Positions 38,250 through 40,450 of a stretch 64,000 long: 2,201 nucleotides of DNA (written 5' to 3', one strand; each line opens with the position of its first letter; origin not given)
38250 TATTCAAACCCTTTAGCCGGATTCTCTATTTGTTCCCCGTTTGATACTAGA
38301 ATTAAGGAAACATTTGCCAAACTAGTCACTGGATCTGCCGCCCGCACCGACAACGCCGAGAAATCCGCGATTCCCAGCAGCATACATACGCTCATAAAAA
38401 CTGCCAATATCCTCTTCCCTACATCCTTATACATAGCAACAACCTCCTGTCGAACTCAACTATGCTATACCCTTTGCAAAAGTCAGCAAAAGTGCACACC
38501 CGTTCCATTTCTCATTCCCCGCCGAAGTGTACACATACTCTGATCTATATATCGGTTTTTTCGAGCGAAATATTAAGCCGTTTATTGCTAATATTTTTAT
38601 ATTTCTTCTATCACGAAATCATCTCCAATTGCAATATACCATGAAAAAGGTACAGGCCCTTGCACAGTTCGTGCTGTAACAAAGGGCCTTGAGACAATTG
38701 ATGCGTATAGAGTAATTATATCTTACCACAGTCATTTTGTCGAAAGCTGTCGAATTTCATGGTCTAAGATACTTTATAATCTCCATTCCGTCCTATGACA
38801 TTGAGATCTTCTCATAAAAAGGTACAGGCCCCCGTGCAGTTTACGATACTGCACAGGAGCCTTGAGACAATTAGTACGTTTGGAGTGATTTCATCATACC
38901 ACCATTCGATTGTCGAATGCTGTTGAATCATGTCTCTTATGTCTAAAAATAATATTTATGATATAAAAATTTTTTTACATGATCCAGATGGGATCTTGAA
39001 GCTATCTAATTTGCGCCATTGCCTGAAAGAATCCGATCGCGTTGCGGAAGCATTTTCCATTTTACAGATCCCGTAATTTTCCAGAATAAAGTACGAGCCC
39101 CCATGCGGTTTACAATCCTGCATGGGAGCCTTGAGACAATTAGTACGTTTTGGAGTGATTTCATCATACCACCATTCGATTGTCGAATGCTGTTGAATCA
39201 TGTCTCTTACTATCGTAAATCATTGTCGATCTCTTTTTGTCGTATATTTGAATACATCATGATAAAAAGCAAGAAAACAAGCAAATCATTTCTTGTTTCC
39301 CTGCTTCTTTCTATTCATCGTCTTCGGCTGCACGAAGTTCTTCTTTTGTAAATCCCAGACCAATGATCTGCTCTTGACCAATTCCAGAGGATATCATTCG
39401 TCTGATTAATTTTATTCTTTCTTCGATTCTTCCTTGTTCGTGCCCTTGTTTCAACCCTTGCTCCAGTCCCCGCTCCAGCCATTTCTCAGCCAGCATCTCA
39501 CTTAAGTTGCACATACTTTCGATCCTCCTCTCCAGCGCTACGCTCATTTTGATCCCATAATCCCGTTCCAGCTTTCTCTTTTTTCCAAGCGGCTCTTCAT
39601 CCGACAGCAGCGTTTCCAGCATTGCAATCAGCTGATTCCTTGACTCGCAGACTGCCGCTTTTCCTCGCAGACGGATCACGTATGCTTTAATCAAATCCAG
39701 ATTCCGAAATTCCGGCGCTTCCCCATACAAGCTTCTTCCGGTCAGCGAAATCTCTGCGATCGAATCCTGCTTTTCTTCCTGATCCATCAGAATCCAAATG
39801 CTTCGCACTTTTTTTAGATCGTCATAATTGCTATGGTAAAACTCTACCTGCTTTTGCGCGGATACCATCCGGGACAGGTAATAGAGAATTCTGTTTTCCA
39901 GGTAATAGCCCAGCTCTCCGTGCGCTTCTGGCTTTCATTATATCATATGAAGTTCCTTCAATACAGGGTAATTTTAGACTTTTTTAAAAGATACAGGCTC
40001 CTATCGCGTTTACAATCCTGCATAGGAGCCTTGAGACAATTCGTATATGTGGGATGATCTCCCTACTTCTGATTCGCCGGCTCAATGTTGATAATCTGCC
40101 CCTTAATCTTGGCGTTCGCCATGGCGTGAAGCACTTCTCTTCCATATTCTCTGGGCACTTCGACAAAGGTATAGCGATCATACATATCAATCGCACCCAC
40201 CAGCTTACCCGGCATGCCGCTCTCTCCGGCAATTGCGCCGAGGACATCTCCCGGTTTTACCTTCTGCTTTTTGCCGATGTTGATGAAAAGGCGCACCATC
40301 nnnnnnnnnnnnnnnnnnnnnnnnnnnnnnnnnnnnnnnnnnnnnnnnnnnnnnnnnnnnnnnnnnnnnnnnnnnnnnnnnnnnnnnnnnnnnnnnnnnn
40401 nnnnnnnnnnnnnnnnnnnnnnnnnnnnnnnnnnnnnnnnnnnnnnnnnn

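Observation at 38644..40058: Family of ~125-nt two-hairpin elements (3 full + 1 partial copy) with compensatory stem changes: candidate sRNA genes or miniature mobile elements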

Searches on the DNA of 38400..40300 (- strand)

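Call 6: search_rna_families(source=window, start=38400, end=40300, threshold=evalue, max_evalue=10)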
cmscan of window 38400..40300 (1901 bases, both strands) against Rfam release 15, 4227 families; matches with E-value up to 10: 5.
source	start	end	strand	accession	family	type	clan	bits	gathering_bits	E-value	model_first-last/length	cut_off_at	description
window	39260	39318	+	RF00834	mir-268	Gene; miRNA;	-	18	47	7.7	1-89/89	no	mir-268 microRNA precursor family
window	38826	38862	-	RF03736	mir-3130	Gene; miRNA;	-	17.9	95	4.1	18-58/75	no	mir-3130 microRNA precursor family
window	39080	39154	-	RF03826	MIR825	Gene; miRNA;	-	17.6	160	8.1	1-146/146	no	MIR825 microRNA precursor family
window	39264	39309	-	RF03356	mir-4782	Gene; miRNA;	-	17.4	100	7.9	15-65/79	no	mir-4782 microRNA precursor family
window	39800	39831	-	RF00289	SNORND104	Gene; snRNA; snoRNA; CD-box;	CL00077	14.1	40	5.7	1-70/70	no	Small nucleolar RNA SNORD104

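Call 37: search_dna_similar(query=window:38640-39215:-, collection=plasmids, mode=distant, max_evalue=0.01)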
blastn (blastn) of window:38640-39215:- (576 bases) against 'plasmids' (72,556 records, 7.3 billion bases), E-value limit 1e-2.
No match.

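Call 38: search_dna_similar(query=window:38640-39215:-, collection=phages, mode=distant, max_evalue=0.01)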
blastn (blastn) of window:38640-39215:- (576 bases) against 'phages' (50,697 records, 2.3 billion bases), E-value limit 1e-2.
No match.

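Call 41: build_rna_model(alignment_id=A2, structure=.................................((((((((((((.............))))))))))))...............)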
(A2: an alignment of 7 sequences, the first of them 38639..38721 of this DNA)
Model R1 built from alignment A2 (7 sequences, 85 columns); structure: as given.
model positions 83; base pairs 12; branch points 0; effective number of sequences 2.23; information 0.684 bits per position. Calibrated on 0.2 Mb of random sequence (short: E-values are rough).
structure used (alignment columns):
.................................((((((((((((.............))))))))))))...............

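Call 42: search_with_rna_model(model_id=R1, source=window, filters=off, max_evalue=10)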
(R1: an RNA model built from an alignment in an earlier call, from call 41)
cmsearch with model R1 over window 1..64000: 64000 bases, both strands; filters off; matches with E-value up to 10: 7.
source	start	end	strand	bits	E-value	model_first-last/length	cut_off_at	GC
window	38812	38894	-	102.1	1.2e-18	1-83/83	no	0.45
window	39981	40063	-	90.1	3.4e-16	1-83/83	no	0.42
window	38639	38721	-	89.9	3.6e-16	1-83/83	no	0.42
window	39081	39164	-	88.2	8.4e-16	1-83/83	no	0.45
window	63639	63689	+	13.4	1.6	1-83/83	no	0.31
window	38826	38862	+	12.2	2.7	33-69/83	no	0.59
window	7910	7953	-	10.8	5.3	1-83/83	no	0.25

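Call 43: search_with_rna_model(model_id=R1, sources=[L022, L023, L024, L025, L026, L027, L028, L029, L030, L017, L054, L060, L061], max_evalue=10)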
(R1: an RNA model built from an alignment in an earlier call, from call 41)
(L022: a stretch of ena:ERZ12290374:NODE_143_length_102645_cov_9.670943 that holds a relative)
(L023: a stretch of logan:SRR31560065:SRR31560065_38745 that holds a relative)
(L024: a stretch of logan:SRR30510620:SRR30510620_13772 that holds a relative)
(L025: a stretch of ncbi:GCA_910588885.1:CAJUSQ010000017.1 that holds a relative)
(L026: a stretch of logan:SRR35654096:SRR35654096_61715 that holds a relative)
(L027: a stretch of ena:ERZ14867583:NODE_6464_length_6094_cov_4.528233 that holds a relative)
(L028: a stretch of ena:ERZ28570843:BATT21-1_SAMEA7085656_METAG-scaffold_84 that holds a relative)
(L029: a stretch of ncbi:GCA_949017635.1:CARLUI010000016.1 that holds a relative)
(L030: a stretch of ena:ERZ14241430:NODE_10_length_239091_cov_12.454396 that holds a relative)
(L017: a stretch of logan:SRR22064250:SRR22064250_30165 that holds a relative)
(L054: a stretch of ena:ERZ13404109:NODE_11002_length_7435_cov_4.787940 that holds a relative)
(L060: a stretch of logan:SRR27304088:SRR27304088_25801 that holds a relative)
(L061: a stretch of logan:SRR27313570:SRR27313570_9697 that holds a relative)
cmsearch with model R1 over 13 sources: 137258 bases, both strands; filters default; matches with E-value up to 10: 20.
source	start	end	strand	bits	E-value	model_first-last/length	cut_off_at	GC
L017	4127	4209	+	102.1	2.6e-18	1-83/83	no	0.45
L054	4360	4442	+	102.1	2.6e-18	1-83/83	no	0.45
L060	4918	5000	+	102.1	2.6e-18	1-83/83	no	0.45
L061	1059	1141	+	102.1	2.6e-18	1-83/83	no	0.45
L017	3228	3310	+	90.1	7.2e-16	1-83/83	no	0.42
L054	3179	3261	+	90.1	7.2e-16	1-83/83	no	0.42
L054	4533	4615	+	89.9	7.9e-16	1-83/83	no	0.45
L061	1232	1314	+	89.9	7.9e-16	1-83/83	no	0.45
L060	3761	3843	+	89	1.2e-15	1-83/83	no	0.43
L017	4300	4382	+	88.6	1.4e-15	1-83/83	no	0.43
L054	4090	4173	+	88.1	1.8e-15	1-83/83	no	0.45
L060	4648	4731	+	88.1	1.8e-15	1-83/83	no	0.45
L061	789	872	+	88.1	1.8e-15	1-83/83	no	0.45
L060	5091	5155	+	62.1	3.9e-10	1-66/83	3'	0.45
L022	8661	8729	+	20.1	0.15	1-83/83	no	0.3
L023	8661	8729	+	20.1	0.15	1-83/83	no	0.3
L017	4159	4195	-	12.2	5.8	33-69/83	no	0.59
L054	4392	4428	-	12.2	5.8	33-69/83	no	0.59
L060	4950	4986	-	12.2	5.8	33-69/83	no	0.59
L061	1091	1127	-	12.2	5.8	33-69/83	no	0.59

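Call 53: search_with_rna_model(model_id=R1, sources=[L070, L071, L072, L073, L074, L075, L076, L077, L078], max_evalue=10, show_alignments=4)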
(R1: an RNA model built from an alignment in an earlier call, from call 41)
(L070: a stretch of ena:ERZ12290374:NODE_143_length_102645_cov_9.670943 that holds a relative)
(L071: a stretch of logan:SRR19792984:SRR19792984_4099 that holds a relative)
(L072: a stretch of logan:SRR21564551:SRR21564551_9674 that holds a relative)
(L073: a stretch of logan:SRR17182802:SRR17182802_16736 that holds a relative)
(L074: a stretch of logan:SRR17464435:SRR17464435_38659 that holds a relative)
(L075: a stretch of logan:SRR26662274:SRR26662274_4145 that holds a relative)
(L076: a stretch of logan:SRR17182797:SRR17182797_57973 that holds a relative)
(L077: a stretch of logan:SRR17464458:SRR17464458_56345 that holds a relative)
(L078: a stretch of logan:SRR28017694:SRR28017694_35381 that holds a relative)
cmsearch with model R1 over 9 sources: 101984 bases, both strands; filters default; matches with E-value up to 10: 3.
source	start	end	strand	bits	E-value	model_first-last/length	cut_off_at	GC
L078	15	97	+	102.1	1.9e-18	1-83/83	no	0.45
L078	188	270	+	88.6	1.1e-15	1-83/83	no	0.43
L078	47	83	-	12.2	4.3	33-69/83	no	0.59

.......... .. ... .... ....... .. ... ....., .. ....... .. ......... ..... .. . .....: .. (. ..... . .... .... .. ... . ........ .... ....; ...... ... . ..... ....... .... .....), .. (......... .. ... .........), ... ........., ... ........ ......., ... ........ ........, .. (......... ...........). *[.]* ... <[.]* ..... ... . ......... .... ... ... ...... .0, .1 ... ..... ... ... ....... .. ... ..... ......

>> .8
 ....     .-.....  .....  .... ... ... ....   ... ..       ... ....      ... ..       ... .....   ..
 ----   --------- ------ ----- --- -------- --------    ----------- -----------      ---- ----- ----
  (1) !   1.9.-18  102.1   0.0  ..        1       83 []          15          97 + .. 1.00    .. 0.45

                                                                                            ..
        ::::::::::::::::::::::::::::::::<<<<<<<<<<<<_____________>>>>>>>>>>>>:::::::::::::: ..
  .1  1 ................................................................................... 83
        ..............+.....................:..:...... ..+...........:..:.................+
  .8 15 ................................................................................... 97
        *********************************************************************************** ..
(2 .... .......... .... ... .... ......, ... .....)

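Call 61: search_with_rna_model(model_id=R1, sources=[L079, L080, L081, L082], max_evalue=10)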
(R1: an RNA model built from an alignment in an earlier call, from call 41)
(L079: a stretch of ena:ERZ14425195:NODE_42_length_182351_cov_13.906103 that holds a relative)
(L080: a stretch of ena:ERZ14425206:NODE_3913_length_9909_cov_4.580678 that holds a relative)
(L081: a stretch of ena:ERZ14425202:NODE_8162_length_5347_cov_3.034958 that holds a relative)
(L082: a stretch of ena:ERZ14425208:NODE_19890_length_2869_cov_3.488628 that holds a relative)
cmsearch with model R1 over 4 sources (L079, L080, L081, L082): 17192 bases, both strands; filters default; matches with E-value up to 10: 0.
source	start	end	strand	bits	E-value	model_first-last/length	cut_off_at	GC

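Call 67: search_with_rna_model(model_id=R1, sources=[L083, L084, L085, L086, L087], max_evalue=1)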
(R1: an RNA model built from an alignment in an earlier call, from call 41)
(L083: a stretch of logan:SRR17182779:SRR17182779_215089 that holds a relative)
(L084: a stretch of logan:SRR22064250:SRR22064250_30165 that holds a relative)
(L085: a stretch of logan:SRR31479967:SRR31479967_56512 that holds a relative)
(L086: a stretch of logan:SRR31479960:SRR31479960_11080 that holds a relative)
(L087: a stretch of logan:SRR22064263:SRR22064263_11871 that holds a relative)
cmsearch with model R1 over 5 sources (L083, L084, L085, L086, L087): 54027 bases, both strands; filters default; matches with E-value up to 1: 10.
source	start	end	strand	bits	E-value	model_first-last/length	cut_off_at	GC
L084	2541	2623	+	102.1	1e-18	1-83/83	no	0.45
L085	158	240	+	102.1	1e-18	1-83/83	no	0.45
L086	15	97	+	102.1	1e-18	1-83/83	no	0.45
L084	1642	1724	+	90.1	2.8e-16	1-83/83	no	0.42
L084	2714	2796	+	88.6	5.7e-16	1-83/83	no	0.43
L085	331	413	+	88.6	5.7e-16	1-83/83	no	0.43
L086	188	270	+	88.6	5.7e-16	1-83/83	no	0.43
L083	276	358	+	83.5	6.5e-15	1-83/83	no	0.43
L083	309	343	-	16.2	0.36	34-68/83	no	0.54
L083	448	522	+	16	0.38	1-83/83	no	0.36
